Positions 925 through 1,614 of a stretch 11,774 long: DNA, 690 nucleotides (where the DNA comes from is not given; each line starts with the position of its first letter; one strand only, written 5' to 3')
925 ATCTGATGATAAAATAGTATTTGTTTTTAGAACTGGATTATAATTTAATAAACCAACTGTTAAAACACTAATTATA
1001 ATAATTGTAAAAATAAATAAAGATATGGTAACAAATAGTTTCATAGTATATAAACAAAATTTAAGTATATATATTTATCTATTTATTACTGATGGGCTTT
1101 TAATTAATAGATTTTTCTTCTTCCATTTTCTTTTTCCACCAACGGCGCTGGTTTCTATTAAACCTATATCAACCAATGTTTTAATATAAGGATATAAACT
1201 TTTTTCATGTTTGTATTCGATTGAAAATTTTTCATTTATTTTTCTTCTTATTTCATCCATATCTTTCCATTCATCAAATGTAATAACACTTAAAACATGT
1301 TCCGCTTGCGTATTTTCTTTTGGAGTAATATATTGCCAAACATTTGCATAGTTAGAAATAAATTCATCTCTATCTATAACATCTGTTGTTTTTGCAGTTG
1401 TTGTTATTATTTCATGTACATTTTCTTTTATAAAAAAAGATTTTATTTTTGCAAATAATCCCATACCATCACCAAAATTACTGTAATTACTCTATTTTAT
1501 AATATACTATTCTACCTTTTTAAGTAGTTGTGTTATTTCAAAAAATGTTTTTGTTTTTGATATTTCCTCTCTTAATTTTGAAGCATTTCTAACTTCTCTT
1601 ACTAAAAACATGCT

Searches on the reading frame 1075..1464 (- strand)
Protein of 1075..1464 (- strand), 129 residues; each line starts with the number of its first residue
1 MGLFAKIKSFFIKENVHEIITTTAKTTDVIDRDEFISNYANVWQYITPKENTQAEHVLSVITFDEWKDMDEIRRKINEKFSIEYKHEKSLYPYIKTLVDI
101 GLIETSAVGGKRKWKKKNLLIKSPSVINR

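Call 5: search_protein_families(library=pfam, proteins=[window:1075-1464:-])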
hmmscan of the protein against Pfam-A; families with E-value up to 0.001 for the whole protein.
window:1075-1464:- (129 aa): 0 families

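Call 29: search_protein_families(library=pfam, proteins=[window:1075-1464:-], max_evalue=1)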
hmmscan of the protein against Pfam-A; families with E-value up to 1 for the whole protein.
window:1075-1464:- (129 aa): 2 families
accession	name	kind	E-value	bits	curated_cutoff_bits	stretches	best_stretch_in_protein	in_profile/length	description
PF03551.20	PadR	-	0.023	15.1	27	1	71-113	14-61/75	Transcriptional regulator PadR-like family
PF10826.14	DUF2551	-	0.15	12.8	23.4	1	45-99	4-58/83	Protein of unknown function (DUF2551)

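Call 37: find_homologous_proteins(query=window:1075-1464:-, max_evalue=0.001)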
Query window:1075-1464:- (129 aa): 29 proteins with E <= 0.001 among 39 candidates.
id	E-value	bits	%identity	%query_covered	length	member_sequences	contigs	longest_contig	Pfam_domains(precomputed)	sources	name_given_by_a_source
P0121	1.0e-78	279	100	100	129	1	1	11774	-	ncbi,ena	-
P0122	3.2e-68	245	84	100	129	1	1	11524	-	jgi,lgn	-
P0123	4.3e-63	229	76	100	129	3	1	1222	-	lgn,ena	-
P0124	2.1e-62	226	77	99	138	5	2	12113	-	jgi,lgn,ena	-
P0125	4.3e-61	222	76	100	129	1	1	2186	-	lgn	-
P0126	1.6e-59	217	78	95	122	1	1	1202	-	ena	-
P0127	1.2e-55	205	71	98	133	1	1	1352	-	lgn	-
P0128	8.4e-53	195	70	100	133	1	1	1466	-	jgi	jgi:hypothetical protein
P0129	1.2e-52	195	72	95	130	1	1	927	-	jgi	-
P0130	1.9e-52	194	68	99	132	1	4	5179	-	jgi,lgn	-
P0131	1.9e-52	194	67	98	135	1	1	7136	-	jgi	-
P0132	8.2e-52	192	68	99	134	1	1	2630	-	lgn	-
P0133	8.5e-51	189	66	99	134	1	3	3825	-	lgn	-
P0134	1.2e-50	188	67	99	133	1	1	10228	-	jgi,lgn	jgi:hypothetical protein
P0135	2.3e-47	178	61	98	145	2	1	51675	-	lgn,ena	-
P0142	2.3e-38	149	60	95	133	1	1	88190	-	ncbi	-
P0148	2.5e-27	113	47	94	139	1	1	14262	-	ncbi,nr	ncbi:MAG: hypothetical protein NUV57_00370 [archaeon]|nr:hypothetical protein [archaeon]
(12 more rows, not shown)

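Call 39: find_encoding_contigs(protein=P0142, flank=10000, max_places=2)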
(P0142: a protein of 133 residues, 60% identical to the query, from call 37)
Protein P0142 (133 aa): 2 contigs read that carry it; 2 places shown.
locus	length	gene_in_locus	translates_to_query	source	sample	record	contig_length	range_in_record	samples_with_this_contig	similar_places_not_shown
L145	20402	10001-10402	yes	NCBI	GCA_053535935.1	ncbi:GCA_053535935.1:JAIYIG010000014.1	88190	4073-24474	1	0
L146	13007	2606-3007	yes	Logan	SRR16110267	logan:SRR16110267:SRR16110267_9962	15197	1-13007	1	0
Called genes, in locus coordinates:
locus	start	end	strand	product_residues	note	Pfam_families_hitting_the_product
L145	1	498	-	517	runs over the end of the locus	PF04055:Radical_SAM, PF16199:Radical_SAM_C, PF00583:Acetyltransf_1 (weak)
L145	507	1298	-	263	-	-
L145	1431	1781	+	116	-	-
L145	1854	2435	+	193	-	-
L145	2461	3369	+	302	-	-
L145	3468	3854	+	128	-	-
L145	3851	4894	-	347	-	PF26356:Pelota_N, PF03464:eRF1_2 (weak), PF03465:eRF1_3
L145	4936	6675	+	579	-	PF04068:Fer4_RLI (weak), PF12837:Fer4_6 (faint), PF12838:Fer4_7 (faint), PF13237:Fer4_10 (weak), PF00037:Fer4, PF02463:SMC_N (faint), PF00005:ABC_tran, PF00005:ABC_tran, +6 more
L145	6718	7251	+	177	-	PF02002:TFIIE_alpha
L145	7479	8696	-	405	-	PF13439:Glyco_transf_4, PF00534:Glycos_transf_1, PF13692:Glyco_trans_1_4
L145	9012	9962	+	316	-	PF01207:Dus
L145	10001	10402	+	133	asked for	-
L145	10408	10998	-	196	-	-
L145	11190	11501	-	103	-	PF05239:PRC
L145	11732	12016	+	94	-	PF05239:PRC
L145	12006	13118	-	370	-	PF05833:NFACT_N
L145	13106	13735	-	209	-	PF00702:Hydrolase, PF13419:HAD_2, PF13242:Hydrolase_like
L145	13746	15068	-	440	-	PF03463:eRF1_1, PF18854:baeRF_family10, PF03464:eRF1_2, PF18859:acVLRF1 (weak), PF03465:eRF1_3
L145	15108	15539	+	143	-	PF00293:NUDIX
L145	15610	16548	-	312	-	PF01866:Diphthamide_syn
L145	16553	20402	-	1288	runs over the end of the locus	PF01326:PPDK_N, PF14890:Intein_splicing, PF14528:LAGLIDADG_3, PF01326:PPDK_N, PF00391:PEP-utilizers, PF02896:PEP-utilizers_C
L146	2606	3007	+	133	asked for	-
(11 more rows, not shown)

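Call 40: find_encoding_contigs(protein=P0148, flank=10000, max_places=2)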
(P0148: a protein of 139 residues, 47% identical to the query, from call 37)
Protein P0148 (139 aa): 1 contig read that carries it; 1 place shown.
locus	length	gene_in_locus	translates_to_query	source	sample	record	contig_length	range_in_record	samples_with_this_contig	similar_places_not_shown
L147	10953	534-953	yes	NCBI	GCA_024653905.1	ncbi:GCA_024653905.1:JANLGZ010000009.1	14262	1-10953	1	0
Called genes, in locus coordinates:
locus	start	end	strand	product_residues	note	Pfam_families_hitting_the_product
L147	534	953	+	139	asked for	-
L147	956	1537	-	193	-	-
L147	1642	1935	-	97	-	PF05239:PRC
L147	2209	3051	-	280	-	PF02899:Phage_int_SAM_1 (weak), PF13495:Phage_int_SAM_4, PF00589:Phage_integrase, PF22823:MrpR_C_cat (weak)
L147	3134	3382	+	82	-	-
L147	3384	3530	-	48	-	-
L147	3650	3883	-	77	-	-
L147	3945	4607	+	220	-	PF00702:Hydrolase, PF13419:HAD_2, PF13242:Hydrolase_like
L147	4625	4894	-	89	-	-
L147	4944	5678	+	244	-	PF02540:NAD_synthase, PF03054:tRNA_Me_trans (faint), PF06508:QueC (weak)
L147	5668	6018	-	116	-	-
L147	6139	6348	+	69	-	-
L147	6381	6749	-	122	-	-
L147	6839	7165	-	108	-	-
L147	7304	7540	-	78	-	PF13459:Fer4_15, PF13370:Fer4_13 (weak)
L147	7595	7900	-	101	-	PF01638:HxlR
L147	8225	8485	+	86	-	PF07441:BofA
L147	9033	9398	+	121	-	-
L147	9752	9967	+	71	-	-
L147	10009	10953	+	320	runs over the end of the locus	PF00294:PfkB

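Call 47: predict_structure(alignment_id=A2)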
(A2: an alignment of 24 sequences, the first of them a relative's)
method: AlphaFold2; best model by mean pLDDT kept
length: 129 residues; sequences in the alignment: 24
mean_pLDDT: 67.4   pTM: 0.52
mean pLDDT of the five models: 67.4, 58.6, 57.3, 55.5, 50.4
residues with pLDDT >= 90: 10; 70-90: 57; 50-70: 25; < 50: 37
segments of 3 or more residues with pLDDT < 50: 12-22, 24-39, 122-129
pLDDT, mean of each block of 10 residues (from residue 1): 53 42 40 47 56 83 88 90 82 86 84 81 44
secondary structure, 60 per line:
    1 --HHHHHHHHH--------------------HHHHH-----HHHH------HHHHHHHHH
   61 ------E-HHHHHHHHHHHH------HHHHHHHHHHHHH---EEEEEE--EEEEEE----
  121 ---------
elements in order: H3-11 H32-36 H42-45 H52-60 H69-80 H87-99 E103-108 E111-116

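Call 49: fold_search(model_id=the predicted structure, library=pdb)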
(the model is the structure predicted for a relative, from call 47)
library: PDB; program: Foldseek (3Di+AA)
matches with E <= 10: 1203; with E <= 0.001: 0
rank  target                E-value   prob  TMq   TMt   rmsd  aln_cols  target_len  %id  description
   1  9ire_A                3.6e-03  1.00  0.47  0.40   7.5        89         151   13  CRYSTAL STRUCTURE OF Bacillus cereus FERRIC UPTAKE REGULATOR (released 2025-07-23)
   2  7y43_A                4.4e-03  1.00  0.39  0.59   2.7        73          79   14  Crystal structure of the KAT6A WH domain and its bound double stranded DNA (released 2023-01-18)
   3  4ray_A                5.6e-03  1.00  0.45  0.43   2.3        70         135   13  Crystal structure of Magnetospirillum gryphiswaldense MSR-1 Apo-Fur (released 2015-07-15)
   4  6qfd_C                6.4e-03  1.00  0.42  0.48   2.5        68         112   24  The complex structure of hsRosR-S4 (vng0258/RosR-S4) (released 2019-07-10)
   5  2o03                  6.8e-03  1.00  0.44  0.44   5.1        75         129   13  Crystal structure of FurB from M. tuberculosis- a Zinc uptake regulator (released 2007-02-13)
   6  6qh0_D                7.7e-03  1.00  0.43  0.48   2.7        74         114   20  The complex structure of hsRosR-S5 (VNG0258H/RosR-S5) (released 2019-07-10)
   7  6qfd_B                8.8e-03  1.00  0.48  0.53   2.8        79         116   20  The complex structure of hsRosR-S4 (vng0258/RosR-S4) (released 2019-07-10)
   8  4rb2_D                8.8e-03  1.00  0.47  0.46   4.2        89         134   16  Crystal structure of Magnetospirillum gryphiswaldense MSR-1 SeMet-Fur-Mn2+-feoAB1 operator (released 2015-07-15)
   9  2l01_MODEL_1_A        9.4e-03  1.00  0.43  0.68   2.7        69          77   17  Solution NMR Structure of protein BVU3908 from Bacteroides vulgatus, Northeast Structural Genomics Consortium  (released 2010-08-25)
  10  6qfd_A                1.0e-02  1.00  0.43  0.48   2.2        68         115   24  The complex structure of hsRosR-S4 (vng0258/RosR-S4) (released 2019-07-10)
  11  3eyy_A                1.1e-02  1.00  0.47  0.46   3.1        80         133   18  Structural basis for the specialization of Nur, a nickel-specific Fur homologue, in metal sensing and DNA recognition (released 2009-06-09)
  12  4lmy_B                1.1e-02  1.00  0.43  0.36   3.6        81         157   18  Structure of GAS PerR-Zn-Zn (released 2014-04-02)
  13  4i7h_A                1.1e-02  1.00  0.42  0.38   3.7        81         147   18  Structural basis for peroxide sensing and gene regulation by PerR from Streptococcus pyogenes (released 2013-05-08)
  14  2co5_A                1.1e-02  1.00  0.39  0.52   2.8        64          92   16  F93 FROM STIV, a winged-helix DNA-binding protein (released 2006-05-31)
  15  6ez1_A                1.2e-02  1.00  0.45  0.52   2.1        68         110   25  Structure of h. salinarum RosR (vng0258) grown from NaBr (released 2018-08-22)
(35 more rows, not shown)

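Call 56: search_dna_similar(query=window:1075-1464:-, collection=plasmids, mode=protein, max_evalue=0.01)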
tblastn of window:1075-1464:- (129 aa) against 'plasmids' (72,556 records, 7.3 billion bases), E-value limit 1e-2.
No match.

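Call 57: search_dna_similar(query=window:1075-1464:-, collection=phages, mode=protein, max_evalue=0.01)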
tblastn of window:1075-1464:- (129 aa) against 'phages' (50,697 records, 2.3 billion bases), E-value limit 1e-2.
No match.

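Call 59: search_protein_representatives(alignment_id=A2)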
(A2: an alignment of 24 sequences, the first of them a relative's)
Query: 24 sequences, 134 profile positions. Proteins with E-value up to 0.001 (for the whole library): 39; up to 1e-10: 35; up to 1e-30: 19. The best 39 are listed.
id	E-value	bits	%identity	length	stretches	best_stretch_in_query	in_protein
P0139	4.0e-57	208.1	-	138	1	1-133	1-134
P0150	2.8e-43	163.3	-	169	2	27-129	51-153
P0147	1.3e-41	157.9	-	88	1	51-132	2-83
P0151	2.7e-39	150.4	-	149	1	4-132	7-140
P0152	9.2e-39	148.7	-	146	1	4-132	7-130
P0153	8.5e-38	145.5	-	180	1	2-131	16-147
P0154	2.8e-37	143.9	-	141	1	40-127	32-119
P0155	1.6e-36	141.4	-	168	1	19-126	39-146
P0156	5.4e-36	139.7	-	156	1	1-131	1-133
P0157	1.8e-35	138.0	-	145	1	1-131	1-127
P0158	4.3e-35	136.8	-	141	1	25-131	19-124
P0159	8.5e-35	135.8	-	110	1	39-130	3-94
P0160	9.7e-35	135.7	-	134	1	26-129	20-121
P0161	3.7e-34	133.8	-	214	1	13-131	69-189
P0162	3.9e-34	133.7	-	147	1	1-132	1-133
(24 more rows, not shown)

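Call 61: find_homologous_proteins(query=A3, max_evalue=0.00001)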
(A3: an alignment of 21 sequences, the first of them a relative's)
Query A3 (21 sequences) (129 aa, profile of the alignment): 332 proteins with E <= 0.00001 among 5091 candidates; the best 120 are listed.
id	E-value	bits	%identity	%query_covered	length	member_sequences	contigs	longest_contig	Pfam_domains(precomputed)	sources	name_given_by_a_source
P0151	8.6e-54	200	62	63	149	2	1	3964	-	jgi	jgi:hypothetical protein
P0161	1.0e-52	196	56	64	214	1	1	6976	-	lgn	-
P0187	3.6e-51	191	47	94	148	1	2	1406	-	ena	-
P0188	8.7e-51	190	46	91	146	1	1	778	-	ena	-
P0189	1.1e-50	190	63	63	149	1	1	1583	-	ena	-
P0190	1.5e-50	189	52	85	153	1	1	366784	-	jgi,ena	jgi:hypothetical protein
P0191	1.6e-50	189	59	58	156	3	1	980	-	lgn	-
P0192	1.6e-50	189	61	62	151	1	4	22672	-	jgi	jgi:hypothetical protein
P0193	1.6e-50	189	60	64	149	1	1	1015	-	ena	-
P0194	2.3e-50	189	46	94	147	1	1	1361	-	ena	-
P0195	2.4e-50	188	53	75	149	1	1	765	-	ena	-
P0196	2.5e-50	188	61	58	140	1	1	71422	-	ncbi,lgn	-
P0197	3.3e-50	188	48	93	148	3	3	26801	-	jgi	jgi:hypothetical protein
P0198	3.6e-50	188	62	64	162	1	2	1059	-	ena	-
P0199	3.9e-50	188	60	63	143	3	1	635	-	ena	-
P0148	4.0e-49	185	47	94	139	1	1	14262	-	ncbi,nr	ncbi:MAG: hypothetical protein NUV57_00370 [archaeon]|nr:hypothetical protein [archaeon]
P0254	3.6e-48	181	54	54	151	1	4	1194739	-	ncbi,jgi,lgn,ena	-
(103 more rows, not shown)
